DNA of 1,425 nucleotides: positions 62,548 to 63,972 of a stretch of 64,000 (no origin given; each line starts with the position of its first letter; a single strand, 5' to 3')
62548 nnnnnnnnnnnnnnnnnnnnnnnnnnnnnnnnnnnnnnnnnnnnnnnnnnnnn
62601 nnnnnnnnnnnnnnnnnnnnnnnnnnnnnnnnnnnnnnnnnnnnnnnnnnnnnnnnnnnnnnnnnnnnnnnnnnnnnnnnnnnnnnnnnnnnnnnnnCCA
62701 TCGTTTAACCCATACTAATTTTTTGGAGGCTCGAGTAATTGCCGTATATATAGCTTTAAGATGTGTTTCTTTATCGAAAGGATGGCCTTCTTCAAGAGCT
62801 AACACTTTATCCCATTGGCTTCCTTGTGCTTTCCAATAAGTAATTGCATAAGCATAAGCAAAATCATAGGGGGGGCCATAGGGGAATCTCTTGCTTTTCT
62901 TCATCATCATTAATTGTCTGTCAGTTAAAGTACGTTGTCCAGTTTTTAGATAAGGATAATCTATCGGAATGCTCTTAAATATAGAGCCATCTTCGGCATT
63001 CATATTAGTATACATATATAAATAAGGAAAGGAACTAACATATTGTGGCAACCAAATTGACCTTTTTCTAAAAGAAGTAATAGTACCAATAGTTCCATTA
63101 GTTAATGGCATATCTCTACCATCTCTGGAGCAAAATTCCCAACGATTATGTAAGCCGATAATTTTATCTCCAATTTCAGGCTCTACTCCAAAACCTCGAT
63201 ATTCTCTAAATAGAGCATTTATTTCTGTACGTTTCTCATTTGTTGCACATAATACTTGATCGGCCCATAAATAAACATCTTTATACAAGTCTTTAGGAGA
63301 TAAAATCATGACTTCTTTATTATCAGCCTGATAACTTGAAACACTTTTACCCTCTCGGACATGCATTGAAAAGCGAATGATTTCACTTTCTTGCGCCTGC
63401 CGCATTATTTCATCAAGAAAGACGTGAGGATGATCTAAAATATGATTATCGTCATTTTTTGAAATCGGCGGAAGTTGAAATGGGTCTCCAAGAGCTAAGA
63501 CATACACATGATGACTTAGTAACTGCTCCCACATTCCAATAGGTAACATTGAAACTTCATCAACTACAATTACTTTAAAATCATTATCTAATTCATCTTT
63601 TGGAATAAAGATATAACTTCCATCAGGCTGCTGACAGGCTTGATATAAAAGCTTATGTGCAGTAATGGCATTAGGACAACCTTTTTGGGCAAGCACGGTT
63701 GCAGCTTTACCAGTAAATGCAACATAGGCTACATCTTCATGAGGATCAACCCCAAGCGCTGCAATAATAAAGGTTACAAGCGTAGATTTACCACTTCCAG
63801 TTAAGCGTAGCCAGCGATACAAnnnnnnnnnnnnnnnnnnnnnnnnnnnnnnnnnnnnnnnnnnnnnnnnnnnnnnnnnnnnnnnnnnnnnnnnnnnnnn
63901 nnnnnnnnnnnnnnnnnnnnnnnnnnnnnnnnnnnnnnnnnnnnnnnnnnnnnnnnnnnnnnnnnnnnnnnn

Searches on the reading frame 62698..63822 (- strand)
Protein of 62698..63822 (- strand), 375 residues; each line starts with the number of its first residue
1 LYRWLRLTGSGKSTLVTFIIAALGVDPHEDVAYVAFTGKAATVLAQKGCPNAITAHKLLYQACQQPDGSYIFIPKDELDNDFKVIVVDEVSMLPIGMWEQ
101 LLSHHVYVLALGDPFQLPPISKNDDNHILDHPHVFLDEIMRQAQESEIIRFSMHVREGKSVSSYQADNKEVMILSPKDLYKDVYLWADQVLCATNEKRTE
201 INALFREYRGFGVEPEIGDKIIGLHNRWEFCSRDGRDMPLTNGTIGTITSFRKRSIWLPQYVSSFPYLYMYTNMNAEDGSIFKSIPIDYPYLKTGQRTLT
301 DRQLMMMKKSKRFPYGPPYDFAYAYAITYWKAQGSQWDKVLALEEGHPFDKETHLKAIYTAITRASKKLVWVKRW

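Call 85: find_encoding_contigs(protein=window:62698-63822:-, flank=10000, max_places=2)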
Protein seq(375 aa) (375 aa): 1 contig read that carries it; 1 place shown.
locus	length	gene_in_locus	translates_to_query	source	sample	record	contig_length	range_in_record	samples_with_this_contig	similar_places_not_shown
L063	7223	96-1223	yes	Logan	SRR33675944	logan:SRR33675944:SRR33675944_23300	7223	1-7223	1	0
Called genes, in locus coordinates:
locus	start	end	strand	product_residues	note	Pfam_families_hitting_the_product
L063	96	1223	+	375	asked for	PF01443:Viral_helicase1 (weak), PF13245:AAA_19, PF13604:AAA_30, PF13538:UvrD_C_2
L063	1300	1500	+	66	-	-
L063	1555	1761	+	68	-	-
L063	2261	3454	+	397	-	PF02811:PHP, PF07733:DNA_pol3_alpha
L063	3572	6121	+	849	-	PF07733:DNA_pol3_alpha, PF17657:DNA_pol3_finger, PF14579:HHH_6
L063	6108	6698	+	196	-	PF00625:Guanylate_kin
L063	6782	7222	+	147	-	?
